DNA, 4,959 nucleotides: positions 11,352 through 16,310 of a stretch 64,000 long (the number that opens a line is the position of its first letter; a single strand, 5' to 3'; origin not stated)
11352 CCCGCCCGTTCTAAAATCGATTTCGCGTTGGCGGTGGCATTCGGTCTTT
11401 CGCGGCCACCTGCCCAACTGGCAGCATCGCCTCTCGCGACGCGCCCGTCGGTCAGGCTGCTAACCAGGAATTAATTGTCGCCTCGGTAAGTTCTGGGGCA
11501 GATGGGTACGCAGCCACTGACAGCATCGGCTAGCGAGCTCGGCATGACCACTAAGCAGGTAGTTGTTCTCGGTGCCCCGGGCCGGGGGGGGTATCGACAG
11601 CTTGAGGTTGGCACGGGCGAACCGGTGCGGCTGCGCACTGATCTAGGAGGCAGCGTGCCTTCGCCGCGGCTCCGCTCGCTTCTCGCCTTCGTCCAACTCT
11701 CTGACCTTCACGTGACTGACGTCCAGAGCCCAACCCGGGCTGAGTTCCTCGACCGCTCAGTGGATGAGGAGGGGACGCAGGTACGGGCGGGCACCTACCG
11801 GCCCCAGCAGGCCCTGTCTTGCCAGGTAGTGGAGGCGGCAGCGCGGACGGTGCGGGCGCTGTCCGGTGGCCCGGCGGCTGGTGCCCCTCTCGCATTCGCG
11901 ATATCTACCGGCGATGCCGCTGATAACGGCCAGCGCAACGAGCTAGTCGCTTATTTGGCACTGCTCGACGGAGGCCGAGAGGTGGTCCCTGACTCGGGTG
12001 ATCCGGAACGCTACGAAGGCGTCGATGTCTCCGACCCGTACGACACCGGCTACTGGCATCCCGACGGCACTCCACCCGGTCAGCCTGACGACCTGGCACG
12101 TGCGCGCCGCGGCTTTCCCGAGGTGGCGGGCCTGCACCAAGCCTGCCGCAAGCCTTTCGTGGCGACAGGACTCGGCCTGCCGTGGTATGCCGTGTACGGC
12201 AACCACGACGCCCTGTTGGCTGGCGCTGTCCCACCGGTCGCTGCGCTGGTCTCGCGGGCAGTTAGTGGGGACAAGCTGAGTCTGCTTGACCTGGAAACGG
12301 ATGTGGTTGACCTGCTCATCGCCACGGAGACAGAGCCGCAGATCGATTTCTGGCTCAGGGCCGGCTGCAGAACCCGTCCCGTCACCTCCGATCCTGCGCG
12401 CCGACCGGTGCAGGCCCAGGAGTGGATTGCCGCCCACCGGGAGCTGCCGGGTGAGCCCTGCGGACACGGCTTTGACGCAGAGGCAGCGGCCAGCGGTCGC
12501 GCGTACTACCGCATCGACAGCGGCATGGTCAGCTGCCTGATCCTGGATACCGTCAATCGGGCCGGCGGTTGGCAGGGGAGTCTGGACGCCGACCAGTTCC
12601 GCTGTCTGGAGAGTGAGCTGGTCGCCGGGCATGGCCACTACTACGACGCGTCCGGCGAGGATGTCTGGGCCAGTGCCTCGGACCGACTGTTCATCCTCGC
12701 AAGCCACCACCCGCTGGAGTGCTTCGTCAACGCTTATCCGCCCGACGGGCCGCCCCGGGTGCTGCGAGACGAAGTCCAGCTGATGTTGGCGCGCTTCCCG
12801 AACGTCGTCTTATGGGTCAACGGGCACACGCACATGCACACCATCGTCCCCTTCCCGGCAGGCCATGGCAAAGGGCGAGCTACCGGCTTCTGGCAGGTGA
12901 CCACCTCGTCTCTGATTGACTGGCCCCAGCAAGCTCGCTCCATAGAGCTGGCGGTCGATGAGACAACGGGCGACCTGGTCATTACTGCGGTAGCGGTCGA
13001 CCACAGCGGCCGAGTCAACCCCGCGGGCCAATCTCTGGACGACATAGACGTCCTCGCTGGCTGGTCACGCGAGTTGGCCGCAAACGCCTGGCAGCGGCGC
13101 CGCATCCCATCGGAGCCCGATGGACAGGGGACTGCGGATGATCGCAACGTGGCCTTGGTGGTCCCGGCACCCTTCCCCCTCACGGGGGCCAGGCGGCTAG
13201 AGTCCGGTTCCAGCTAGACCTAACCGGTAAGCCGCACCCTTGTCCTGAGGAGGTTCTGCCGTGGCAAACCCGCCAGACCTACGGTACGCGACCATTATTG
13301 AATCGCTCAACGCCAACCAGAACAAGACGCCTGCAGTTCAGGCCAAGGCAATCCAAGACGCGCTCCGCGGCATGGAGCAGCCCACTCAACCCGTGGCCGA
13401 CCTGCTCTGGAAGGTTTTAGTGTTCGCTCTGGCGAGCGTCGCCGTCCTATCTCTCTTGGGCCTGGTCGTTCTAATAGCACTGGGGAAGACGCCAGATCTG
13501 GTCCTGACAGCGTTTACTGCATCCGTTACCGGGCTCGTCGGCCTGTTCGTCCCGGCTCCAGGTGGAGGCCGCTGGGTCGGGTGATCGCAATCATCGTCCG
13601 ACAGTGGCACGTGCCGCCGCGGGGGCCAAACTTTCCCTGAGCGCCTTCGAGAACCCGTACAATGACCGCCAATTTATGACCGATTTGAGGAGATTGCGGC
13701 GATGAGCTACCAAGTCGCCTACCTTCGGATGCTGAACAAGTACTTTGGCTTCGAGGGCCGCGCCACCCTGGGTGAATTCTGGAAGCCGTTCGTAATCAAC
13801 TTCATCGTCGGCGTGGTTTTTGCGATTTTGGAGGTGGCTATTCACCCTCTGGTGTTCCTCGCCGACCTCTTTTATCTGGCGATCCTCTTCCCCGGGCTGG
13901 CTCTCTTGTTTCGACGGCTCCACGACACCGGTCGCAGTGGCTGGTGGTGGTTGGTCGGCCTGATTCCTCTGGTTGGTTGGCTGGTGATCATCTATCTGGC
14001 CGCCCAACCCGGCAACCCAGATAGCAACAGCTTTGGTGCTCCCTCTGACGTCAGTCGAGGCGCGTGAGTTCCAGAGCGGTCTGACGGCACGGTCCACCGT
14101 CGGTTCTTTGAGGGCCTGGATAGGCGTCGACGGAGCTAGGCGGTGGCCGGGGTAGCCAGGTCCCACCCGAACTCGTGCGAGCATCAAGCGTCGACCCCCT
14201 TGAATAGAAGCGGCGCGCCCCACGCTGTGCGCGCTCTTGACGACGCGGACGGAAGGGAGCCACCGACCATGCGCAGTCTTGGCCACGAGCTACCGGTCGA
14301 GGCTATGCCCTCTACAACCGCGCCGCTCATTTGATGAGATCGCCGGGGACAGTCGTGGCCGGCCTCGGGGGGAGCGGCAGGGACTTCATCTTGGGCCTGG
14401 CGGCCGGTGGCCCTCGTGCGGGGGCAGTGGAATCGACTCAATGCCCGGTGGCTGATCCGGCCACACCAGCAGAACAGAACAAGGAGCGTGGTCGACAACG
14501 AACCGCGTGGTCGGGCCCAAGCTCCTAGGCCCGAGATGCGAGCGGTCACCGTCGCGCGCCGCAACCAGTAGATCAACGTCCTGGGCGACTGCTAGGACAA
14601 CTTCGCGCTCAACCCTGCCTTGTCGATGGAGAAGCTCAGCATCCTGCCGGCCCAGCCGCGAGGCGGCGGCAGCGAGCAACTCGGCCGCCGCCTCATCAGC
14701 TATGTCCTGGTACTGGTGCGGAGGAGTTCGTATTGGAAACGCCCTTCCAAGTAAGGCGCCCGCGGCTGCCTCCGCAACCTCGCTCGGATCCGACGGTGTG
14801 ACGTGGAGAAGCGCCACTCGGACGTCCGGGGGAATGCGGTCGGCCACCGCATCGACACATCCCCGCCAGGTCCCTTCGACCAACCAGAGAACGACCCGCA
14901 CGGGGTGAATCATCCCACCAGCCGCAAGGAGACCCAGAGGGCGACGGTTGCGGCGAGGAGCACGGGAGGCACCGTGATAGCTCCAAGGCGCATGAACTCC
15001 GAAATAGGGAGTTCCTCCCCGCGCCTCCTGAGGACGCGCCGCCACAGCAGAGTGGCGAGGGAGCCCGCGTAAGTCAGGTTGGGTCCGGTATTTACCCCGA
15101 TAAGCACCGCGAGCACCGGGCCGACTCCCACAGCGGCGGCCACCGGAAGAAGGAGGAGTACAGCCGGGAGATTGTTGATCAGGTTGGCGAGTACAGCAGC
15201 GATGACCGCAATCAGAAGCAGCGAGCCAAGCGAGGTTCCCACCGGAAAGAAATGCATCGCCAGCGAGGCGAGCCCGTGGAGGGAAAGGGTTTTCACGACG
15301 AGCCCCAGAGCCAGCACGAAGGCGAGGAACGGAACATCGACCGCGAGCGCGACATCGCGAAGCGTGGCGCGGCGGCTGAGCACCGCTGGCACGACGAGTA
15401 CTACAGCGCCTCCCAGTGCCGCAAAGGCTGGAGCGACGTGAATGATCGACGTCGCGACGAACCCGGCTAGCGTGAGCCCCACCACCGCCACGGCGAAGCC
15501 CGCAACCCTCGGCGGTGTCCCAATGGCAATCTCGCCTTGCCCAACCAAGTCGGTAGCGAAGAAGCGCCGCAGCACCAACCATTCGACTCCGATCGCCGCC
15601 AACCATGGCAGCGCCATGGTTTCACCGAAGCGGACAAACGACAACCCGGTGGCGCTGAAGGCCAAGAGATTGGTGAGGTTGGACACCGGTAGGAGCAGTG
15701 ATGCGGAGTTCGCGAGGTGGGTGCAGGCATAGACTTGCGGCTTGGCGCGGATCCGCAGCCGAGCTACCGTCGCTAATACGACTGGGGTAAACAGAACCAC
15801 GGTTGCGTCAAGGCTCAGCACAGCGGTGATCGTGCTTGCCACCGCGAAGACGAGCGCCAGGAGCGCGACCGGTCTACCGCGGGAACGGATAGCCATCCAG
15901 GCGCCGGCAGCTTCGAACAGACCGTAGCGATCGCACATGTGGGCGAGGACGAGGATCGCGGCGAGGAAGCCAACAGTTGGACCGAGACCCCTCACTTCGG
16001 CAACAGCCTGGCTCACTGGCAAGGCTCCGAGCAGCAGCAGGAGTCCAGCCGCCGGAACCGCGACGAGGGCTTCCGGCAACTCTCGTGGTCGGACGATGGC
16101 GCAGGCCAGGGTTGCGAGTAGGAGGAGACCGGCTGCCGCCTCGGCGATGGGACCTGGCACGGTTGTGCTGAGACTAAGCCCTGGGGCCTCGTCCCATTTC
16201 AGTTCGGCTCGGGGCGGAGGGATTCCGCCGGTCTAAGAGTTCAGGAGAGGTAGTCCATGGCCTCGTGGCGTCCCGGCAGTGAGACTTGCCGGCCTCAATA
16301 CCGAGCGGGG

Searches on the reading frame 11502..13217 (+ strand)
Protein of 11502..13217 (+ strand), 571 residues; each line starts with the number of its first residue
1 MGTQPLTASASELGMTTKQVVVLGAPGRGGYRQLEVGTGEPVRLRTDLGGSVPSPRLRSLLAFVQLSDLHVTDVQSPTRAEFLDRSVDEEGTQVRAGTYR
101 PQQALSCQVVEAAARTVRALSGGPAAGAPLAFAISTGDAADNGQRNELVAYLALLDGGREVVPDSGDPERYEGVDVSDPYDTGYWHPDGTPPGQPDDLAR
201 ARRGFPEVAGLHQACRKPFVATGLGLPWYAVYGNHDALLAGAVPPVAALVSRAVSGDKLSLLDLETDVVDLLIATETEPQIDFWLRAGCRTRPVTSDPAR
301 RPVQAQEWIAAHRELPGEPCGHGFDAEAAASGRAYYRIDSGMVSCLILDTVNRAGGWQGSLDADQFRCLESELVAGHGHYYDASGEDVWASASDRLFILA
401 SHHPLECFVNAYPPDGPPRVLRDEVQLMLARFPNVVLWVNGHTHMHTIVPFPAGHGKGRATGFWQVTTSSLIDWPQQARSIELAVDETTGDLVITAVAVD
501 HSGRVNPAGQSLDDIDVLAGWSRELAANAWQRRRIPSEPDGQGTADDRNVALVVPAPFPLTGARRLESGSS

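Call 26: search_protein_families(library=pfam, proteins=[window:11502-13217:+], max_evalue=0.0001)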
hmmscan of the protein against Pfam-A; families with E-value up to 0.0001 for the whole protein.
window:11502-13217:+ (571 aa): 1 family
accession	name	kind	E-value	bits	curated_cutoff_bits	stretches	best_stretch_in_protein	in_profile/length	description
PF00149.33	Metallophos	-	1.7e-06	29.1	21.5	0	226-445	61-190/191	Calcineurin-like phosphoesterase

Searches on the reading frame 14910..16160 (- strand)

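Call 27: search_protein_families(library=pfam, proteins=[window:14910-16160:-], max_evalue=0.0001)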
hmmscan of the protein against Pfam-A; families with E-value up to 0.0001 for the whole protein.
window:14910-16160:- (416 aa): 2 families
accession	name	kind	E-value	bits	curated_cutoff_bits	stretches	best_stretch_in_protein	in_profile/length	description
PF03600.22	CitMHS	-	4.9e-28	98.6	31.9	1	25-346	8-319/336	Citrate transporter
PF02040.21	ArsB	-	2.1e-23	83.8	22.2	1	12-411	4-422/423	Arsenical pump membrane protein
